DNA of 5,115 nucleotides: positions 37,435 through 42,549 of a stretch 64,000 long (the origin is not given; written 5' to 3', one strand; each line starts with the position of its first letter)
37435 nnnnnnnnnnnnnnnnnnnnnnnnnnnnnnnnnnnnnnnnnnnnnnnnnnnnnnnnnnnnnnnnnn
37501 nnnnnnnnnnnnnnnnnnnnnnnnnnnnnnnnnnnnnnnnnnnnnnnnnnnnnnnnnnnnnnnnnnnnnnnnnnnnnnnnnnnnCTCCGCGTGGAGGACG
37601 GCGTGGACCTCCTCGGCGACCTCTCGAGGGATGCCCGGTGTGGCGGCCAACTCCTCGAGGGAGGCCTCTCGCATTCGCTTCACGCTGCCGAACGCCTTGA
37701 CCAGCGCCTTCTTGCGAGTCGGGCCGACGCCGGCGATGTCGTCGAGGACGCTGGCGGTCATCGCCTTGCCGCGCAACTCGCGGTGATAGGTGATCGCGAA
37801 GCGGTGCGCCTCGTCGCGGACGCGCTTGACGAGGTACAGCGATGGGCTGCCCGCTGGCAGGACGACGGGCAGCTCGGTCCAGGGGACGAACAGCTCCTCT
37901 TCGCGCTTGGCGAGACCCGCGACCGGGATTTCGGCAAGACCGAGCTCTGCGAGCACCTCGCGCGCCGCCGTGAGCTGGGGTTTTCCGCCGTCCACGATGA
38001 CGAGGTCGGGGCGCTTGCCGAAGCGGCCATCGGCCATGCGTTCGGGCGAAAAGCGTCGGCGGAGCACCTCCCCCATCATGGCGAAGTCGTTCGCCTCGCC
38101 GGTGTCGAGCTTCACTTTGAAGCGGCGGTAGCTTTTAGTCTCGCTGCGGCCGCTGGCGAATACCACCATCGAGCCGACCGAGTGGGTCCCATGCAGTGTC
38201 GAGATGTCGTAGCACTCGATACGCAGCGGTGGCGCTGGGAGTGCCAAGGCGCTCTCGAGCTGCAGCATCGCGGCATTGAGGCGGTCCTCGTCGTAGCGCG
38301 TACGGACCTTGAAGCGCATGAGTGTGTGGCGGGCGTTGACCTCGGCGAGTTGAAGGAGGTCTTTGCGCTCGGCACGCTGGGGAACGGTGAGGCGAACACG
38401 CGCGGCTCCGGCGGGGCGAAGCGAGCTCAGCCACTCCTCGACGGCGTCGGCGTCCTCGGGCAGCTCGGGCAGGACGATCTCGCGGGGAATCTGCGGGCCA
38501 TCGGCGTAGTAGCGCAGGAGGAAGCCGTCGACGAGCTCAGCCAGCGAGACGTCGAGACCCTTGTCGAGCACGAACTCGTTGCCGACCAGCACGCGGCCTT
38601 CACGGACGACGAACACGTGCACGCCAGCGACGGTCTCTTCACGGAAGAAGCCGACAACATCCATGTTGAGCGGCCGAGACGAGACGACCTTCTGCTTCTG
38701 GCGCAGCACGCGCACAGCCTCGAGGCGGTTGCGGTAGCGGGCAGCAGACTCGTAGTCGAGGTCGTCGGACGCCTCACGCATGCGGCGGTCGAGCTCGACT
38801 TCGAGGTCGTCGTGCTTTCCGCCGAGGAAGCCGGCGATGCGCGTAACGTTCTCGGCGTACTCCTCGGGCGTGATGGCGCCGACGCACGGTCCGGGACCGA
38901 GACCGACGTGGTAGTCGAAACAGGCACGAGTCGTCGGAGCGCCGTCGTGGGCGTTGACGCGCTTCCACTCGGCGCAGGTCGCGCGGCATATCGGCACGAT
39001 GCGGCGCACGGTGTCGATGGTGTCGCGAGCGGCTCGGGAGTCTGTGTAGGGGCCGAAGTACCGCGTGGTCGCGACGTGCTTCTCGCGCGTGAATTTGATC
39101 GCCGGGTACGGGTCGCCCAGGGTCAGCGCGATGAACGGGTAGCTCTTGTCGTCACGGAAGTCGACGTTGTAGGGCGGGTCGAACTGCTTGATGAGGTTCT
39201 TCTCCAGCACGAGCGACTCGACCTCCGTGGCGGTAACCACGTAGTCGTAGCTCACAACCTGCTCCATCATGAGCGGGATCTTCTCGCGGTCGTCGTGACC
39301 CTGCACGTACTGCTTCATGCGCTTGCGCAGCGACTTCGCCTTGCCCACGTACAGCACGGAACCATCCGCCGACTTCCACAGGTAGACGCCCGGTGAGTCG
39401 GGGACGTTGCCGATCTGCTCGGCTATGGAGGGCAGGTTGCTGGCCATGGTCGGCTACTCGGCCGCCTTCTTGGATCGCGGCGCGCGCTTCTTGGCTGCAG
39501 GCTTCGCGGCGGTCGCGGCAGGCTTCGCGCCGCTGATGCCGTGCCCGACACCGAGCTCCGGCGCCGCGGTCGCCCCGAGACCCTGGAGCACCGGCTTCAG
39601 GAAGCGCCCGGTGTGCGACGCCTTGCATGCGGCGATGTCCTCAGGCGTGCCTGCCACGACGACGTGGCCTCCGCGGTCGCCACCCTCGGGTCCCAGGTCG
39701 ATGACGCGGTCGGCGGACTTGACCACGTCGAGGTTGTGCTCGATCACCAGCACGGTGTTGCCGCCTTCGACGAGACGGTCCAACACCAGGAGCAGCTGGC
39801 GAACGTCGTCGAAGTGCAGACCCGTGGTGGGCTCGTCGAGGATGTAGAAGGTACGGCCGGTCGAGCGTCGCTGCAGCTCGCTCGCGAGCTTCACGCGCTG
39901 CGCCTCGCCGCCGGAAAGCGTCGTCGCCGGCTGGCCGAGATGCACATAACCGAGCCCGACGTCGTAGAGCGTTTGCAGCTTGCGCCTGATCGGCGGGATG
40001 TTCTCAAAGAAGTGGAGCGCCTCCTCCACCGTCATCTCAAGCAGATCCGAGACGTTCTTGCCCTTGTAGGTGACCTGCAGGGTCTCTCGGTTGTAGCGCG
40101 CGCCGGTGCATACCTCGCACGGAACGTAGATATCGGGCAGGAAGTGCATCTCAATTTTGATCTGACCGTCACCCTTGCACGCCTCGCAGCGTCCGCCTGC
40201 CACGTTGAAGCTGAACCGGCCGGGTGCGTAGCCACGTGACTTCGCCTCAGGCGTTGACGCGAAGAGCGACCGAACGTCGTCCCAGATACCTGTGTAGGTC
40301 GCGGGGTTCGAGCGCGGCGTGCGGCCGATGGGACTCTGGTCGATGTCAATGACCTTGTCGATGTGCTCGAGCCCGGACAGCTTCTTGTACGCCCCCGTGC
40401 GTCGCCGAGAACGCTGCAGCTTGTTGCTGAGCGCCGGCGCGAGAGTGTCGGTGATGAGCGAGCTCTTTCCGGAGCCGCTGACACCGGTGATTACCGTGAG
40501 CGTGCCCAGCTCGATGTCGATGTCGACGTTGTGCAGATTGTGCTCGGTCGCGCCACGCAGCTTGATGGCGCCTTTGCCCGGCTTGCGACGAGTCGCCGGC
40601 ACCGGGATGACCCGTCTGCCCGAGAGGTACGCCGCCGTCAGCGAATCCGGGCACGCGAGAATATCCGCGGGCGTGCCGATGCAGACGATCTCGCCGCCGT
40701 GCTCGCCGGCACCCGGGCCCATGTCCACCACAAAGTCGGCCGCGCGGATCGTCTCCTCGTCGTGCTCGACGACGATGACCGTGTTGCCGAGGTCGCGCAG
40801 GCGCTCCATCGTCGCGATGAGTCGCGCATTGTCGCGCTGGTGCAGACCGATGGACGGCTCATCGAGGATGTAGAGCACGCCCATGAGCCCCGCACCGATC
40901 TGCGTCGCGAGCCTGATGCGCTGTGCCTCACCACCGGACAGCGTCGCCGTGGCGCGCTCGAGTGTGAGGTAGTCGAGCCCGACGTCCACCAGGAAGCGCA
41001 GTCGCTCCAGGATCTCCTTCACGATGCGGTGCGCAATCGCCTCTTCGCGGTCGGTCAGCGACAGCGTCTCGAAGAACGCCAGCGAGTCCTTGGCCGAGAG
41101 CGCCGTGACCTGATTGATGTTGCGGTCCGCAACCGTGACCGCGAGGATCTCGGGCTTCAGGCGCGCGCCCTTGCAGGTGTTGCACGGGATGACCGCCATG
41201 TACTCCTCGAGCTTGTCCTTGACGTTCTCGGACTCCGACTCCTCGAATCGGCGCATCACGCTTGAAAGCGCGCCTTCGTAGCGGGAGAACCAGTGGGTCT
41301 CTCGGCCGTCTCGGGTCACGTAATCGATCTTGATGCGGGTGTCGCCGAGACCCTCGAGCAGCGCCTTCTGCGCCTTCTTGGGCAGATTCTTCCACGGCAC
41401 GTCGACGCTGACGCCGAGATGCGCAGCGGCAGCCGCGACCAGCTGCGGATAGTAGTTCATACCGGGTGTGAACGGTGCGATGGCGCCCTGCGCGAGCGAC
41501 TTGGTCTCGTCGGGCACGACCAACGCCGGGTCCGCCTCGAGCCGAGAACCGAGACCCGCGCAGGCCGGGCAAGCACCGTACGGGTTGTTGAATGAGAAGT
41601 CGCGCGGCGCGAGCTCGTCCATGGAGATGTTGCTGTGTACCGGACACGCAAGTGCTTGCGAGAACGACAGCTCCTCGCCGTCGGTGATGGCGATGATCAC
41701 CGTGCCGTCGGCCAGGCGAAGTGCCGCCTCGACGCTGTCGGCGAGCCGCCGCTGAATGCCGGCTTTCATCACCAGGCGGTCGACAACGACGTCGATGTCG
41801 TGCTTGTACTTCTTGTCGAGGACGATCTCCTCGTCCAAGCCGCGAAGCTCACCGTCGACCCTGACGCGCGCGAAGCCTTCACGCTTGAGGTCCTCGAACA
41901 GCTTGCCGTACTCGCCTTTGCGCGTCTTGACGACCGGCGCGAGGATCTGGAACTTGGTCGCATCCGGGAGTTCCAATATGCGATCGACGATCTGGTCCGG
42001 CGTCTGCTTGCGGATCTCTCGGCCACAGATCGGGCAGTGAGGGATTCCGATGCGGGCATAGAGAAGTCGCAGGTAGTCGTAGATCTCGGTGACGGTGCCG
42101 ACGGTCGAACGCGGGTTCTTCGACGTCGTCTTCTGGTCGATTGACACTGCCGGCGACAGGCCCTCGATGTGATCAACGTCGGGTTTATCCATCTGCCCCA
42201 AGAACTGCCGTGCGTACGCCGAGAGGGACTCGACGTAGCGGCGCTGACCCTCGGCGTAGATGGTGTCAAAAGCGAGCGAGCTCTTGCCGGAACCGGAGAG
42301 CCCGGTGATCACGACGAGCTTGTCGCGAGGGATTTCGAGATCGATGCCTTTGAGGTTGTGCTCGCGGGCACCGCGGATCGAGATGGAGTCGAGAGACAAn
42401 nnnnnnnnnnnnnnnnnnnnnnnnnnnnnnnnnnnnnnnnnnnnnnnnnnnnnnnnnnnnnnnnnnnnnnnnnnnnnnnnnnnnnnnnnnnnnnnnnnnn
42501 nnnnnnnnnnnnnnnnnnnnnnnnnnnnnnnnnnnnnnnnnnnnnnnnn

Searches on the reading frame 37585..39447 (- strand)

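Call 22: search_protein_families(library=pfam, proteins=[window:37585-39447:-], max_evalue=0.001)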
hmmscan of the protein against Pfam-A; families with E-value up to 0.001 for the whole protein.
window:37585-39447:- (621 aa): 8 families
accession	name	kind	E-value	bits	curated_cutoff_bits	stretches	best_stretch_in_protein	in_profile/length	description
PF08459.17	UvrC_RNaseH_dom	-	8.7e-51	172.4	22.3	1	399-552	2-159/159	UvrC RNAse H endonuclease domain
PF22920.2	UvrC_RNaseH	-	1.4e-29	102.8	24.3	1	261-378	1-115/116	UvrC Ribonuclease H-like domain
PF01541.30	GIY-YIG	-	3.3e-09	37.4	22.6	1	19-94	2-78/78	GIY-YIG catalytic domain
PF14520.12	HHH_5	-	4.6e-08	33.8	27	1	567-615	3-52/57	Helix-hairpin-helix domain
PF12826.13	HHH_2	-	2.2e-07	31.4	27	1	571-619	8-56/64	Helix-hairpin-helix motif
PF02151.25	UVR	-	4.7e-07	29.8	21.5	1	218-246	6-34/36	UvrB/uvrC motif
PF20815.3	GIY_YIG_2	-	0.00016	22.1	22.4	0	26-50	28-54/153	GIY-YIG catalytic domain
PF24348.1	DUF7508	-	0.00061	20.4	26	0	10-52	13-54/79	Domain of unknown function (DUF7508)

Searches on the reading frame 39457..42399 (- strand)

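Call 22: search_protein_families(library=pfam, proteins=[window:39457-42399:-], max_evalue=0.001)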
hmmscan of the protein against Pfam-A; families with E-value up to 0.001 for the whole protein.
window:39457-42399:- (981 aa): 13 families
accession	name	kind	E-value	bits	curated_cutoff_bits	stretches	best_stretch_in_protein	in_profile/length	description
PF17760.6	UvrA_inter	-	6.7e-41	139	23.3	1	132-239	1-108/109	UvrA interaction domain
PF17755.6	UvrA_DNA-bind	-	7.3e-33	113.6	23.2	1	290-399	1-110/110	UvrA DNA-binding domain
PF00005.33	ABC_tran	-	1e-20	75.2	25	1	784-859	69-137/137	ABC transporter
PF02463.25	SMC_N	-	1.5e-10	41.3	40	0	827-901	136-210/220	RecF/RecN/SMC N terminal domain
PF13555.12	AAA_29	-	1.5e-08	34.7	27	0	620-649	10-39/61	P-loop containing region of AAA domain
PF20703.3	nSTAND1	-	3.2e-08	34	27.1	0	633-666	34-67/379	Novel STAND NTPase 1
PF13476.12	AAA_23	-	2.1e-07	32.2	27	0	623-669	11-55/201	AAA domain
PF13191.12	AAA_16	-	3.3e-06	28.1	32.6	0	27-66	25-63/167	AAA ATPase domain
PF03193.22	RsgA_GTPase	-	3.2e-05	24.3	30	0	611-663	86-136/174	RsgA GTPase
PF13304.12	AAA_21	-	0.00026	21.6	27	0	827-885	237-295/304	AAA domain, putative AbiEii toxin, Type IV TA system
PF13481.12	AAA_25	-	0.00029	21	27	0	23-46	30-53/195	AAA domain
PF00684.25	DnaJ_CXXCXGXG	-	0.00082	20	32.7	0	737-767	17-50/65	DnaJ central domain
PF13401.12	AAA_22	-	0.00096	19.9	27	0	633-651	6-24/130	AAA domain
